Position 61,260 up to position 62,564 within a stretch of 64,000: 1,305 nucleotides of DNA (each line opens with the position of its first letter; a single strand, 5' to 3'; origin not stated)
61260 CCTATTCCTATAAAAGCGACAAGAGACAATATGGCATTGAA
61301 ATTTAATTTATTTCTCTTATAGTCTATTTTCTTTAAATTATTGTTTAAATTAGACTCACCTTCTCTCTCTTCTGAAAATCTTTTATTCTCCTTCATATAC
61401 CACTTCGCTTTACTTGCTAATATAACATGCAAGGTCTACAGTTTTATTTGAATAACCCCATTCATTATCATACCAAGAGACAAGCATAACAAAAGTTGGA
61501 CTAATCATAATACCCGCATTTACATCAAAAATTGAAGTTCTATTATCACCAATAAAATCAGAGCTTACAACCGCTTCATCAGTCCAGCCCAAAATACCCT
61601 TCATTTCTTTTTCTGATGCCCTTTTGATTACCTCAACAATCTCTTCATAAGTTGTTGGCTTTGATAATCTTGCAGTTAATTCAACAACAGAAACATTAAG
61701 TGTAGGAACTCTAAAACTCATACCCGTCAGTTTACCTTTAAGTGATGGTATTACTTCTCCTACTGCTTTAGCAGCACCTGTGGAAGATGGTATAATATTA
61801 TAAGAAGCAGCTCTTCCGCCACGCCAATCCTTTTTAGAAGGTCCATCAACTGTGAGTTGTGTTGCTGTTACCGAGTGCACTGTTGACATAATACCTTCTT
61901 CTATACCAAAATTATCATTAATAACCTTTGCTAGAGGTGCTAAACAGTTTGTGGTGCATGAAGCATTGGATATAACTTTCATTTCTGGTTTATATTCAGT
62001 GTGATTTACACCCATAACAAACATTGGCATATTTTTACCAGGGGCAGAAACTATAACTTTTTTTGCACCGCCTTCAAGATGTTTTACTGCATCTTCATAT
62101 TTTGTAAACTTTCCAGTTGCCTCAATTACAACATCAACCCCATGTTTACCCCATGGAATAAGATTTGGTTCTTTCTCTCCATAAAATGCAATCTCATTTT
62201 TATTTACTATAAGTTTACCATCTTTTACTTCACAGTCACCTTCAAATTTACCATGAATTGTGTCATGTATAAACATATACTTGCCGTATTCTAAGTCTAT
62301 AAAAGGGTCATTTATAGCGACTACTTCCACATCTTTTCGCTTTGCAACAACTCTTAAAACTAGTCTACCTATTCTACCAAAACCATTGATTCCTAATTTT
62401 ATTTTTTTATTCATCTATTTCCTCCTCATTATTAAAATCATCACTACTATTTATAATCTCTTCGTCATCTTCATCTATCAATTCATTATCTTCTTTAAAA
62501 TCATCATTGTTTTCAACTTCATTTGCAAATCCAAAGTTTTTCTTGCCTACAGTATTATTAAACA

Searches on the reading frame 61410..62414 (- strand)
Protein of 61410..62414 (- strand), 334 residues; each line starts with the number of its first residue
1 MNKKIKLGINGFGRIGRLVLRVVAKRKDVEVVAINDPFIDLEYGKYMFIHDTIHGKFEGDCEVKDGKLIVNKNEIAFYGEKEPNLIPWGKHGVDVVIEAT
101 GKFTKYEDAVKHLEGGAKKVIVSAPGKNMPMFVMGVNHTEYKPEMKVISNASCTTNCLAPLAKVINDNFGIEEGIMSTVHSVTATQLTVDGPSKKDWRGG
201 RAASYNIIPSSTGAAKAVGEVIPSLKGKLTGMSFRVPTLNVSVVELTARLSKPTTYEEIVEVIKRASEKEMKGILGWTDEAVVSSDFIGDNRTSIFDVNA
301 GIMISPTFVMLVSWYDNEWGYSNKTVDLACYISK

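Call 55: find_encoding_contigs(protein=window:61410-62414:-, flank=10000, max_places=4)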
Protein window:61410-62414:- (334 aa): 14 contigs read that carry it; 4 places shown.
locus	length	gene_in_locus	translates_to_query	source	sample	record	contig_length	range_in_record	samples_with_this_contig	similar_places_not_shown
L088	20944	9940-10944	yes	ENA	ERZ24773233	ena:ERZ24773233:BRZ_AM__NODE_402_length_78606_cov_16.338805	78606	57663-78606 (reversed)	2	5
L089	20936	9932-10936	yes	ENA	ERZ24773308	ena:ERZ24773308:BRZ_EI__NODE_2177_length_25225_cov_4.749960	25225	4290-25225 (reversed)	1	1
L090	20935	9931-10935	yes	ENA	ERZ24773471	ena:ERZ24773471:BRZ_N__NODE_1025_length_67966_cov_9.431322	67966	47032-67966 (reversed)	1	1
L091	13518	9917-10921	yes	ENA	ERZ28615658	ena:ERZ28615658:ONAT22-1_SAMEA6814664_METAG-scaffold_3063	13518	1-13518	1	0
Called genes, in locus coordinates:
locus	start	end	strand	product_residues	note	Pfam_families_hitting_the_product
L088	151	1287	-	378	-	PF00155:Aminotran_1_2 (weak), PF00266:Aminotran_5, PF01041:DegT_DnrJ_EryC1 (weak), PF01053:Cys_Met_Meta_PP (weak)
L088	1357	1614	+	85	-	PF11823:Se_S_carrier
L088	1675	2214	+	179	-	PF01464:SLT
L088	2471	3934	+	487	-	PF01336:tRNA_anti-codon, PF00152:tRNA-synt_2, PF01409:tRNA-synt_2d (faint)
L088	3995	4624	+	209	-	PF00730:HhH-GPD, PF00633:HHH (weak)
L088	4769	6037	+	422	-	PF01018:GTP1_OBG, PF02421:FeoB_N, PF01926:MMR_HSR1, PF09269:DUF1967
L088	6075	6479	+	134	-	-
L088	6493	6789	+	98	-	PF01985:CRS1_YhbY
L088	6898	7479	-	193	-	-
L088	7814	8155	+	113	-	PF02410:RsfS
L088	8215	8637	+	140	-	PF01451:LMWPc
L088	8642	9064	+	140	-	PF02502:LacAB_rpiB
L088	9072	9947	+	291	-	-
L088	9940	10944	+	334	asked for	PF00044:Gp_dh_N, PF02800:Gp_dh_C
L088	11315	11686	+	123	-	-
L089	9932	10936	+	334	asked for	PF00044:Gp_dh_N, PF02800:Gp_dh_C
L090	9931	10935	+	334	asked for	PF00044:Gp_dh_N, PF02800:Gp_dh_C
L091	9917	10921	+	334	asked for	PF00044:Gp_dh_N, PF02800:Gp_dh_C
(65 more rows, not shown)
